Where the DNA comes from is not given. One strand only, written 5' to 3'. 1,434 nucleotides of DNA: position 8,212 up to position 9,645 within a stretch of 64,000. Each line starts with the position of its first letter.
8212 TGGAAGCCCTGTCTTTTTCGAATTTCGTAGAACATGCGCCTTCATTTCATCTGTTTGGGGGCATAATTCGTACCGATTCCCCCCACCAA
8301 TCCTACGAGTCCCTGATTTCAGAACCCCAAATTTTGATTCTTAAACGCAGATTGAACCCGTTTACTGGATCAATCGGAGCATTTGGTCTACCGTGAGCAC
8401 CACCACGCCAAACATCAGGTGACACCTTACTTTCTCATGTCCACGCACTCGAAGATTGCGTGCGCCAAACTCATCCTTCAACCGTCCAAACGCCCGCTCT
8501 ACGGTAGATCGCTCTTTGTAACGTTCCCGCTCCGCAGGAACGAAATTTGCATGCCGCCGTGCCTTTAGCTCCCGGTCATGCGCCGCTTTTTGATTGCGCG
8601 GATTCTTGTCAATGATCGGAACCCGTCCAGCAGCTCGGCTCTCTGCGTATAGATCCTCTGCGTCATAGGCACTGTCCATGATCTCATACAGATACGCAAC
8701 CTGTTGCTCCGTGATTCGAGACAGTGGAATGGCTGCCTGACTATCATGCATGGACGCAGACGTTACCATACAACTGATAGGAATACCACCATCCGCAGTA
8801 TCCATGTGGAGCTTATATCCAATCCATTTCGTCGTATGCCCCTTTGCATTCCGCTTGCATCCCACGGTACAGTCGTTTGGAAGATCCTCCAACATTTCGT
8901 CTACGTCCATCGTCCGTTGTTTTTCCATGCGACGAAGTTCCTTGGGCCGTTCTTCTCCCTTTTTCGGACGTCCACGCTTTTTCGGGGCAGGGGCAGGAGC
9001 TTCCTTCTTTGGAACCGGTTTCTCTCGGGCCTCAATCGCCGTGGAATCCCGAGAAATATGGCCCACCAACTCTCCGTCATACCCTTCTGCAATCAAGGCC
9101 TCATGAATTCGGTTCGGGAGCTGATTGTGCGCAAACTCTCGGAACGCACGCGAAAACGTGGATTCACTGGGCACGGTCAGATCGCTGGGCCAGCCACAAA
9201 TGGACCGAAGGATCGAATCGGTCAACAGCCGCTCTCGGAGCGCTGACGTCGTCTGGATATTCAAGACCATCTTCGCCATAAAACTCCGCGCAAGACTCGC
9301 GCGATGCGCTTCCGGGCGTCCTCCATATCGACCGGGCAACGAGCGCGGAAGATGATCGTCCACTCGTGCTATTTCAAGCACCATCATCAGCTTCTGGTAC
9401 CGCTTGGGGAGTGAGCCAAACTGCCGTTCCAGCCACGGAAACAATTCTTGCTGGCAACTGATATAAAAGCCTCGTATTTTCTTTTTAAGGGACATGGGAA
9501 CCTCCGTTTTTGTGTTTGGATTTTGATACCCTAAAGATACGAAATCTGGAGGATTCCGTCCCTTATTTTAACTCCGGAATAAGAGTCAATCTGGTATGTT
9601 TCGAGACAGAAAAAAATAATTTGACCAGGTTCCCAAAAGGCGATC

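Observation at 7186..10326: Intact IS4/IS5-superfamily IS cleanly splitting a TAT-secreted Gfo/Idh/MocA oxidoreductase gene, with reconstructable in-frame target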

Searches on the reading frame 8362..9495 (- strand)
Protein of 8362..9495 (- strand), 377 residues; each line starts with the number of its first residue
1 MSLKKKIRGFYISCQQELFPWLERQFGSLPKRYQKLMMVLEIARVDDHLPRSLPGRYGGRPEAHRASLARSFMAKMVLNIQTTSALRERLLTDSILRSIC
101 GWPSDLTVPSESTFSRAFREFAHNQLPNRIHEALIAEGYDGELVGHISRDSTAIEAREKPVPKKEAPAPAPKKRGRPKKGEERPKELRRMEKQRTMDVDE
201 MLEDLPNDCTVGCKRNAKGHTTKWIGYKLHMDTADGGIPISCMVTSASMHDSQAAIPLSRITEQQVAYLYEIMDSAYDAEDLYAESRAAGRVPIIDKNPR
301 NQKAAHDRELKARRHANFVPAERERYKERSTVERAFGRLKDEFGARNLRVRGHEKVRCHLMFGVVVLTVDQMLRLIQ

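Call 6: search_protein_families(library=pfam, proteins=[window:8362-9495:-], max_evalue=0.01)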
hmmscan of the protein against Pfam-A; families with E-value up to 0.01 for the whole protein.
window:8362-9495:- (377 aa): 3 families
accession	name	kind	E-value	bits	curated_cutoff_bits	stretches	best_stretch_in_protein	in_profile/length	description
PF01609.27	DDE_Tnp_1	-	2e-16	60.8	23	1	216-366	26-197/200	Transposase DDE domain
PF13751.12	DDE_Tnp_1_6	-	1e-07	32.7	25.1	1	320-372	71-124/125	Transposase DDE domain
PF05598.16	DUF772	-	1.1e-07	32.2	23.1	1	59-123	1-66/74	Transposase domain (DUF772)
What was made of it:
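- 8362..9495 (-): Transposase gene, 377 aa. Domains: DUF772, DDE_Tnp_1 and DDE_Tnp_1_6. Catalytic D150, D274 and E333. Motif Y326-x2-R329-x3-E333-x6-K340. Pfam (call 6).
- On IS1182 family (insertion sequences): Pfam PF05598 (32.2 bits), PF01609 (60.8 bits) and PF13751 (32.7 bits), all above their gathering scores (call 6).
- Pfam DDE_Tnp_1_6 matches at the C-terminus (call 6).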

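Call 7: search_protein_families(library=ncbifam, proteins=[window:8362-9495:-], max_evalue=0.01)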
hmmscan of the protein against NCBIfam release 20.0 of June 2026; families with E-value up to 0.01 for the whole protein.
window:8362-9495:- (377 aa): 10 families
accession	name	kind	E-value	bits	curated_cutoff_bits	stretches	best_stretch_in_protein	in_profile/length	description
NF033551.1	transpos_IS1182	equivalog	9.3e-30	103.9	270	3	303-374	418-487/488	IS1182 family transposase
NF033581.1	transpos_IS5_4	equivalog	7.1e-20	71.5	140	1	56-360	27-275/285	IS5 family transposase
NF033580.1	transpos_IS5_3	equivalog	9e-17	61.4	110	1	219-351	120-237/258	IS5 family transposase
NF033579.1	transpos_IS5_2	equivalog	1.1e-13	51.3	140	1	213-364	128-282/289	IS5 family transposase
NF033593.1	transpos_ISNCY_1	equivalog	5.1e-11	41.9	325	2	221-366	296-436/444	ISNCY family transposase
NF033520.1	transpos_IS982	equivalog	1.5e-09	37.8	130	1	224-369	111-241/243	IS982 family transposase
NF033559.2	transpos_IS1634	equivalog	3.2e-09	36.3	100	1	324-369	377-422/483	IS1634 family transposase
NF049999.1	transpos_IS701_3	equivalog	5.9e-05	22.1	170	1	324-376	311-363/412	IS701 family transposase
NF033539.1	transpos_IS1380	equivalog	0.00054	18.7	180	0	60-133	42-115/419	IS1380 family transposase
NF033578.1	transpos_IS5_1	equivalog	0.00082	18.6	275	1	297-374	352-418/419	IS5 family transposase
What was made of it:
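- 8362..9495 (-): NCBIfam best hit IS1182, 103.9 bits (call 7).
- On IS1182 family (insertion sequences): It is the best-scoring model but far below the cut-off, and the profile is 488 positions against a 377-aa protein (call 7).
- On IS5 family: IS5_4 scores 71.5 against 140, IS5_3 61.4 against 110, IS5_2 51.3 against 140 and IS5_1 18.6 against 275 (call 7).
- Curated HMM cut-offs for IS1182 (270 bits) and IS5 (110-275 bits) are not reached (call 7), so the family assignment rests on the nearest named relatives and on shared end and duplication anatomy. NCBIfam IS5 models also match: IS5_4 at 71.5 bits covering residues 56-360, and IS5_3 at 61.4 bits (call 7). The best-scoring curated model is IS1182 (103.9 bits, E = 9e-30) (call 7).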

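Call 10: find_encoding_contigs(protein=window:8362-9495:-, flank=3000, max_places=10)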
Protein window:8362-9495:- (377 aa): 12 contigs read that carry it; 5 places shown.
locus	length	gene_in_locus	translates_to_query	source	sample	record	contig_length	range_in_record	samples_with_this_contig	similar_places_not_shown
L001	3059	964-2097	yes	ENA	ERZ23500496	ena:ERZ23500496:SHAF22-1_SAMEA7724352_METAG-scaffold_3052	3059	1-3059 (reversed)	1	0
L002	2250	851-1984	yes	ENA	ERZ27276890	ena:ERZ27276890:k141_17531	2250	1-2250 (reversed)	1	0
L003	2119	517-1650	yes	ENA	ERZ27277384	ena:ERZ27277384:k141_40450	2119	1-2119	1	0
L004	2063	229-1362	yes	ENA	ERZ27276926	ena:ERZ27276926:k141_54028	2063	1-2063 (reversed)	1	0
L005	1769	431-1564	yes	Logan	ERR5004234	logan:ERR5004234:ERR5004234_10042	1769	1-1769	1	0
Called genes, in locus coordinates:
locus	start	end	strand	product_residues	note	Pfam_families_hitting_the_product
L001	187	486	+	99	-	-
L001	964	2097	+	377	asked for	PF05598:DUF772 (weak), PF01609:DDE_Tnp_1, PF13751:DDE_Tnp_1_6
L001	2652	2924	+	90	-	-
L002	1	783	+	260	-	?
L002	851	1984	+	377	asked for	PF05598:DUF772 (weak), PF01609:DDE_Tnp_1, PF13751:DDE_Tnp_1_6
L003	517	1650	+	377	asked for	PF05598:DUF772 (weak), PF01609:DDE_Tnp_1, PF13751:DDE_Tnp_1_6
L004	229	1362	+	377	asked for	PF05598:DUF772 (weak), PF01609:DDE_Tnp_1, PF13751:DDE_Tnp_1_6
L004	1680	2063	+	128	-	?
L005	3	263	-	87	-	?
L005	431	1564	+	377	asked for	PF05598:DUF772 (weak), PF01609:DDE_Tnp_1, PF13751:DDE_Tnp_1_6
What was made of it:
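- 8362..9495 (-): The exact protein is on 12 public contigs (call 10).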

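Call 17: find_homologous_proteins(query=window:8362-9495:-)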
Query window:8362-9495:- (377 aa): 7964 proteins with E <= 0.001 among 8000 candidates; the best 120 are listed.
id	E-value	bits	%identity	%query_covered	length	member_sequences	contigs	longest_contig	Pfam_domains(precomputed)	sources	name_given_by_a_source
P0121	3.1e-192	657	77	100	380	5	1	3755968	PF01609.28,PF13751.13,PF05598.17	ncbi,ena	-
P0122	1.7e-178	611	76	93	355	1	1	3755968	PF01609.28,PF13751.13,PF05598.17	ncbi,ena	-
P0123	2.1e-174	598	70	100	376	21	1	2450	PF01609.28,PF13751.13,PF05598.17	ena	-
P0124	5.6e-174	597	69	100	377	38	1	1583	PF01609.28,PF13751.13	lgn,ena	-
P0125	3.8e-173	594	70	100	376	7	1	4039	PF01609.28,PF13751.13,PF05598.17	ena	-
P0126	4.1e-172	590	69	100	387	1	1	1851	PF01609.28,PF13751.13,PF05598.17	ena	-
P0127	5.6e-172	590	70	100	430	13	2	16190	PF01609.28,PF13751.13,PF05598.17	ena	-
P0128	3.0e-171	588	70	100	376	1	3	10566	PF01609.28,PF13751.13,PF05598.17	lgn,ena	-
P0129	1.5e-170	585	68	100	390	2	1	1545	PF01609.28,PF13751.13,PF05598.17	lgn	-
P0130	1.8e-169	582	68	100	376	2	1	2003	PF01609.28,PF13751.13,PF05598.17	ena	-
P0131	4.2e-169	580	69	100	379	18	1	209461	PF01609.28,PF13751.13,PF05598.17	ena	-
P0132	2.5e-167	575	68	100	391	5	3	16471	PF01609.28,PF13751.13,PF05598.17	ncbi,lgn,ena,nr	ncbi:MAG: transposase [Rhodothermaceae bacterium]|nr:transposase [Rhodothermaceae bacterium]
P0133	1.0e-165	569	67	100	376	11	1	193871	PF01609.28,PF13751.13,PF05598.17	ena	-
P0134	8.3e-165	566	67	100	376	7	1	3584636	PF01609.28,PF13751.13,PF05598.17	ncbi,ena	-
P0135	3.1e-163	561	67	100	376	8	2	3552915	PF01609.28,PF13751.13,PF05598.17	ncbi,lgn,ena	-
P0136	3.5e-162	558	65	100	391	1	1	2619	PF01609.28,PF13751.13,PF05598.17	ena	-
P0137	9.9e-158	543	65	100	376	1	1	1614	PF01609.28,PF13751.13,PF05598.17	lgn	-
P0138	2.7e-155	535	64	100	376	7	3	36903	PF01609.28,PF13751.13,PF05598.17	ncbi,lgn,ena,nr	ncbi:MAG: transposase [Rhodothermaceae bacterium]|nr:transposase [Rhodothermaceae bacterium] MYG6987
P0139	1.4e-152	526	64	100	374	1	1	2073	PF01609.28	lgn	-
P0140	1.0e-151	523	64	100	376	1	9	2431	PF01609.28,PF13751.13,PF05598.17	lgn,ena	-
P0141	4.1e-151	521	63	100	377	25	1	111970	PF01609.28,PF13751.13,PF05598.17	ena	-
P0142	1.6e-149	516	51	100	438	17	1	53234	PF01609.28,PF13751.13,PF05598.17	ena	-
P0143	7.3e-149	514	63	99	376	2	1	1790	PF01609.28,PF13751.13,PF05598.17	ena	-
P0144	3.9e-147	508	62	100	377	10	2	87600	PF01609.28,PF13751.13,PF05598.17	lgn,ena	-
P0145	1.0e-143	497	61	97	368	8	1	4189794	PF01609.28,PF13751.13,PF05598.17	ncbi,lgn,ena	-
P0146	1.0e-142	494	61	100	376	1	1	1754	PF01609.28,PF13751.13,PF05598.17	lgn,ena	-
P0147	3.2e-141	489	61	97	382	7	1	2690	PF01609.28,PF13751.13,PF05598.17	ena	-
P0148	9.9e-141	487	74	77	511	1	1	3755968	PF01609.28,PF13156.13,PF05598.17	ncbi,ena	-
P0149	1.7e-134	467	58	100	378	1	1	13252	PF01609.28,PF13751.13,PF05598.17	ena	-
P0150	3.3e-134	466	58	100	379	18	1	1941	PF01609.28,PF13751.13,PF05598.17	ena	-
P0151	8.6e-134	464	58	100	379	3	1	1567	PF01609.28,PF13751.13,PF05598.17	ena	-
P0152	1.7e-133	463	58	100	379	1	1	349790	PF01609.28,PF13751.13,PF05598.17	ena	-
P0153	4.6e-133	462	57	100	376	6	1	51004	PF01609.28,PF13751.13,PF05598.17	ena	-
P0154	5.4e-133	462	57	100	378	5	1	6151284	PF01609.28,PF13751.13,PF05598.17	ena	-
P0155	5.5e-133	462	58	100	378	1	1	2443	PF01609.28,PF13751.13,PF05598.17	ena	-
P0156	5.6e-133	462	58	100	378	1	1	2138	PF01609.28,PF13751.13,PF05598.17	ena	-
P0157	9.4e-133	461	57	100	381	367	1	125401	PF01609.28,PF13751.13,PF05598.17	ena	-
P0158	1.0e-132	461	59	97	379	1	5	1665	PF01609.28,PF13751.13,PF05598.17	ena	-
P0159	1.1e-132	461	58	100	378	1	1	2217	PF01609.28,PF13751.13,PF05598.17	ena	-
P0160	2.4e-132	460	57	100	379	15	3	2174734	PF01609.28,PF13751.13,PF05598.17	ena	-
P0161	3.1e-132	459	57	100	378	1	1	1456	PF01609.28,PF13751.13,PF05598.17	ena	-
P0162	9.6e-132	458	58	96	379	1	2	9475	PF01609.28,PF13751.13,PF05598.17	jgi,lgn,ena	-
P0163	9.9e-132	458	58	100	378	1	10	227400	PF01609.28,PF13751.13,PF05598.17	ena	-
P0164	1.1e-131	457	57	100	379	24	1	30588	PF01609.28,PF13751.13,PF05598.17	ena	-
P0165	1.3e-131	457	58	100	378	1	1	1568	PF01609.28,PF13751.13,PF05598.17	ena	-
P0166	1.5e-131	457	57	100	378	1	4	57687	PF01609.28,PF13751.13,PF05598.17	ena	-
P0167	1.6e-131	457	58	100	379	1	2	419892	PF01609.28,PF13751.13,PF05598.17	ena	-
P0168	2.1e-131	456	58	100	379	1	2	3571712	PF01609.28,PF13751.13,PF05598.17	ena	-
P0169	2.1e-131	456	58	100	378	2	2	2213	PF01609.28,PF13751.13,PF05598.17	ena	-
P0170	2.2e-131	456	58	100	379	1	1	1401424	PF01609.28,PF13751.13,PF05598.17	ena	-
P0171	2.4e-131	456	58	100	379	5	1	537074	PF01609.28,PF13751.13,PF05598.17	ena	-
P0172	3.7e-131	456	56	99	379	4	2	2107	PF01609.28,PF13751.13,PF05598.17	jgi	-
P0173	4.5e-131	455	57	100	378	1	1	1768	PF01609.28,PF13751.13,PF05598.17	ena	-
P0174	5.2e-131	455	57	100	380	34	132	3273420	PF01609.28,PF13751.13,PF05598.17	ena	-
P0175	8.7e-131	454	57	100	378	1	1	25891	PF01609.28,PF13751.13,PF05598.17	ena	-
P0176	9.5e-131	454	58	99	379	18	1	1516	PF01609.28,PF13751.13,PF05598.17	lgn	-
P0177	9.9e-131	454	57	100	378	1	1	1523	PF01609.28,PF13751.13,PF05598.17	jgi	-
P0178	1.2e-130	454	57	97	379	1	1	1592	PF01609.28,PF13751.13,PF05598.17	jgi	jgi:hypothetical protein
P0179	1.6e-130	454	58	100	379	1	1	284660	PF01609.28,PF13751.13,PF05598.17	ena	-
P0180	2.2e-130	453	55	100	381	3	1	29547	PF01609.28,PF13751.13,PF05598.17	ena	-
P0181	2.2e-130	453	58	100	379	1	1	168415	PF01609.28,PF13751.13,PF05598.17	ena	-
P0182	2.5e-130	453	57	100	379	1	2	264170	PF01609.28,PF13751.13,PF05598.17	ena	-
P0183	2.7e-130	453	57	100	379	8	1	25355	PF01609.28,PF13751.13,PF05598.17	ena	-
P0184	3.1e-130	453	57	100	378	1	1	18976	PF01609.28,PF13751.13,PF05598.17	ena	-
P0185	3.3e-130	453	57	100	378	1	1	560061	PF01609.28,PF13751.13,PF05598.17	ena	-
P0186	3.4e-130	453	56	100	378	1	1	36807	PF01609.28,PF13751.13,PF05598.17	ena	-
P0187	9.6e-130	451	58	100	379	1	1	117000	PF01609.28,PF13751.13,PF05598.17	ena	-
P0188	1.0e-129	451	57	100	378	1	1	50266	PF01609.28,PF13751.13,PF05598.17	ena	-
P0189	1.1e-129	451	59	94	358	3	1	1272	PF01609.28,PF13751.13,PF05598.17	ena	-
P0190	1.1e-129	451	56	99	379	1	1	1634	PF01609.28,PF05598.17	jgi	jgi:hypothetical protein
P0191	1.3e-129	451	57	100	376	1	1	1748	PF01609.28,PF13751.13,PF05598.17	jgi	-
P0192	1.5e-129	450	55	99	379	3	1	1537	PF01609.28,PF05598.17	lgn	-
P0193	1.6e-129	450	54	99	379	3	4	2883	PF01609.28,PF13751.13,PF05598.17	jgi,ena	-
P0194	2.0e-129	450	55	99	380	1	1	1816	PF01609.28,PF05598.17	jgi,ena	-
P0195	2.0e-129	450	57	100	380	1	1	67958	PF01609.28,PF13751.13,PF05598.17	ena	-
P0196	2.3e-129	450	55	99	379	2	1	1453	PF01609.28,PF05598.17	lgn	-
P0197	2.5e-129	450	56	100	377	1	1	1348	PF01609.28,PF05598.17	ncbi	-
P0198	2.6e-129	450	56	97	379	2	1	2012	PF01609.28,PF05598.17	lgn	-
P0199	3.2e-129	449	56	100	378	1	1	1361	PF01609.28,PF13751.13,PF05598.17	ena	-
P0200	3.3e-129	449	55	99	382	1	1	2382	PF01609.28,PF13751.13,PF05598.17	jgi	jgi:hypothetical protein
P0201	3.5e-129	449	56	100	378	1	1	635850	PF01609.28,PF13751.13,PF05598.17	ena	-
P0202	4.2e-129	449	55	99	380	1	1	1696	PF01609.28,PF13751.13,PF05598.17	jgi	-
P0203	4.4e-129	449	56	99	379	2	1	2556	PF01609.28,PF05598.17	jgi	-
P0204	4.6e-129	449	58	96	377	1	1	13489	PF01609.28,PF13751.13,PF05598.17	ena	-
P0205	4.6e-129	449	57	100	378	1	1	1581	PF01609.28,PF13751.13,PF05598.17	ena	-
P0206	5.2e-129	449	56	99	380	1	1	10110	PF01609.28,PF05598.17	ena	-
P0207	6.9e-129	448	55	100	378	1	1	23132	PF01609.28,PF13751.13,PF05598.17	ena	-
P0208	7.1e-129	448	57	98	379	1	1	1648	PF01609.28,PF13751.13,PF05598.17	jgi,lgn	jgi:hypothetical protein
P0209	7.2e-129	448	55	99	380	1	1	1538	PF01609.28,PF05598.17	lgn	-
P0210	8.4e-129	448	56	99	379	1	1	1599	PF01609.28,PF05598.17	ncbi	-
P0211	8.9e-129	448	55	99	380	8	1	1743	PF01609.28,PF13751.13,PF05598.17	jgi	-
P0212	9.1e-129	448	57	100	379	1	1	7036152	PF01609.28,PF13751.13,PF05598.17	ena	-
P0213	1.0e-128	448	58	97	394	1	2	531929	PF01609.28,PF13751.13,PF05598.17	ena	-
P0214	1.1e-128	448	55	99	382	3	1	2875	PF01609.28,PF13751.13,PF05598.17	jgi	jgi:hypothetical protein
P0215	1.1e-128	448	56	99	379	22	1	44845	PF01609.28,PF05598.17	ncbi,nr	ncbi:MAG: transposase [Ghiorsea sp.]|nr:transposase [Ghiorsea sp.]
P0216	1.1e-128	448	55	100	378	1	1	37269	PF01609.28,PF13751.13,PF05598.17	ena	-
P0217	1.2e-128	447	56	100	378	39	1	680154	PF01609.28,PF13751.13,PF05598.17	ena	-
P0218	1.2e-128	447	57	97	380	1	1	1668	PF01609.28,PF05598.17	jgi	-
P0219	1.3e-128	447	55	100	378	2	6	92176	PF01609.28,PF13751.13,PF05598.17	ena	-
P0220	1.6e-128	447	57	100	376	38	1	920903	PF01609.28,PF13751.13,PF05598.17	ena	-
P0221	1.8e-128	447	54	100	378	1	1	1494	PF01609.28,PF13751.13,PF05598.17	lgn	-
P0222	2.0e-128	447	55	100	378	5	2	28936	PF01609.28,PF13751.13,PF05598.17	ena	-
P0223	2.3e-128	446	57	100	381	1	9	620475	PF01609.28,PF05598.17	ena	-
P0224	2.6e-128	446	55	99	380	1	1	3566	PF01609.28,PF05598.17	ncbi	-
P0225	2.9e-128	446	54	100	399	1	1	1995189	PF01609.28,PF13751.13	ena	-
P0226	3.1e-128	446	54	99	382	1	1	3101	PF01609.28,PF13751.13,PF05598.17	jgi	jgi:hypothetical protein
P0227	3.2e-128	446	55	100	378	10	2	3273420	PF01609.28,PF13751.13,PF05598.17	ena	-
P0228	3.3e-128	446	56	99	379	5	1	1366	PF01609.28,PF13751.13,PF05598.17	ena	-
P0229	3.3e-128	446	55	99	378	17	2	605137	PF01609.28,PF13751.13,PF05598.17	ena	-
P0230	3.4e-128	446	57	100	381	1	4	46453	PF01609.28,PF05598.17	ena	-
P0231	3.4e-128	446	56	98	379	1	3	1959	PF01609.28,PF13751.13,PF05598.17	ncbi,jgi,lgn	-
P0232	3.5e-128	446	56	100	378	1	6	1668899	PF01609.28,PF13751.13,PF05598.17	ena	-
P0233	3.7e-128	446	56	100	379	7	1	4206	PF01609.28,PF13751.13,PF05598.17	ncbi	-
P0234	4.9e-128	445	54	99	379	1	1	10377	PF01609.28,PF05598.17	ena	-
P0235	5.0e-128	445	54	99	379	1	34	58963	PF01609.28,PF13751.13,PF05598.17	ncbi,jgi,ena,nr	ncbi:MAG: IS5/IS1182 family transposase [Zetaproteobacteria bacterium CG17_big_fil_post_rev_8_21_14_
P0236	5.9e-128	445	55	100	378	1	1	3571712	PF01609.28,PF13751.13,PF05598.17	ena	-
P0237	7.4e-128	445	59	94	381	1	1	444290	PF01609.28,PF13751.13,PF05598.17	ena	-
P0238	7.7e-128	445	58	99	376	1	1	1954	PF01609.28,PF05598.17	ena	-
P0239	8.5e-128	445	56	100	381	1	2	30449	PF01609.28,PF05598.17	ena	-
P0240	8.7e-128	445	54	100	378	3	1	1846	PF01609.28,PF13751.13,PF05598.17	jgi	jgi:Transposase DDE domain/Transposase domain (DUF772)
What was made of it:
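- One homolog cluster is named 'IS5/IS1182 family transposase' by its source (call 17, P0235).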

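Call 21: search_dna_similar(query=window:8362-9495:-, collection=plasmids, mode=protein, max_rows=25)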
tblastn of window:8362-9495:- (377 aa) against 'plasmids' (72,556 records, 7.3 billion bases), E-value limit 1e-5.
Records with a match: 51; places in all: 82; records where one place covers at least 80% of the query: 9.
Best place of each record, by identity: <60% 51.
By first word of the organism name: Bacillus 33; Acinetobacter 5; Priestia 3; Aeromonas 2; Enterococcus 2; Planococcus 2; Comamonas 1; uncultured 1; Aliarcobacter 1; Sporosarcina 1.
By predicted mobility (MOB-suite, as given by PLSDB): mobilizable 19; non-mobilizable 17; conjugative 15.
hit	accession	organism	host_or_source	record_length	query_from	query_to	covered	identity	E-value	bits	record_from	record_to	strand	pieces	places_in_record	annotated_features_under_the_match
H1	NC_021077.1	Comamonas sp. 7D-2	contaminated soil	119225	2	374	99%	46.6%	6e-80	274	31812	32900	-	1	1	IS1182 family transposase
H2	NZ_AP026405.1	Aeromonas caviae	-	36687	15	377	96%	43.5%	7e-77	265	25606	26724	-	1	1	IS1182-like element ISUnCu17 family transposase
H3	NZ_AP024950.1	Aeromonas caviae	-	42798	15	377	96%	43.5%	7e-77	265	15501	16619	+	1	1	IS1182-like element ISUnCu17 family transposase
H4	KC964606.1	uncultured bacterium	-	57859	15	377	96%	43.5%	7e-77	265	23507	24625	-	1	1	tnpA: transposase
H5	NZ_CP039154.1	Acinetobacter sp. 10FS3-1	pig,feces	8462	15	377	96%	40.8%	6e-71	248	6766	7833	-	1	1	IS1182 family transposase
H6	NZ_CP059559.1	Acinetobacter junii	feces,feces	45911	15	377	96%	40.8%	7e-71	248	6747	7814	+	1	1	IS1182 family transposase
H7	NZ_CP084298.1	Acinetobacter baumannii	a feces sample of chicken origin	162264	15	377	96%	40.8%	7e-71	248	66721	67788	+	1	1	IS1182 family transposase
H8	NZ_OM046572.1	Acinetobacter nosocomialis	-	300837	15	377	96%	40.8%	7e-71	248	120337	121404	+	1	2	IS1182 family transposase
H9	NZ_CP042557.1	Acinetobacter baumannii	Whole organism,Room 7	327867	15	377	96%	40.8%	7e-71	248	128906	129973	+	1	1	IS1182 family transposase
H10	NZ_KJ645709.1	Enterococcus faecium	Sus scrofa,feces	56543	55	312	68%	31.1%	4e-13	79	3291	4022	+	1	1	transposase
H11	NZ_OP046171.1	Enterococcus hirae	-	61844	55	312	68%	31.1%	4e-13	78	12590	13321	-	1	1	transposase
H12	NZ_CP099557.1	Aliarcobacter cryaerophilus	Chicken meat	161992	34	241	55%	36.7%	2e-23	109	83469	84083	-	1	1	transposase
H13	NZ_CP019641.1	Planococcus lenghuensis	whole organism,crude oil-contamination ...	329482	74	372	79%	24.9%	1e-10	71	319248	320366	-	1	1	transposase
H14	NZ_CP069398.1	Priestia megaterium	Homo sapiens,Pure culture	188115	57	302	65%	27.9%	7e-14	81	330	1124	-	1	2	none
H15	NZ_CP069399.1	Priestia megaterium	Homo sapiens,Pure culture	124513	57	302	65%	27.9%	9e-14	81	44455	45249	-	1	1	none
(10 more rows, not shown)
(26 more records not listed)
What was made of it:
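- On IS1182 family (insertion sequences): All 9 full-length plasmid matches are annotated as IS1182 family or IS1182-like ISUnCu17, at 40.8-46.6% identity (call 21).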
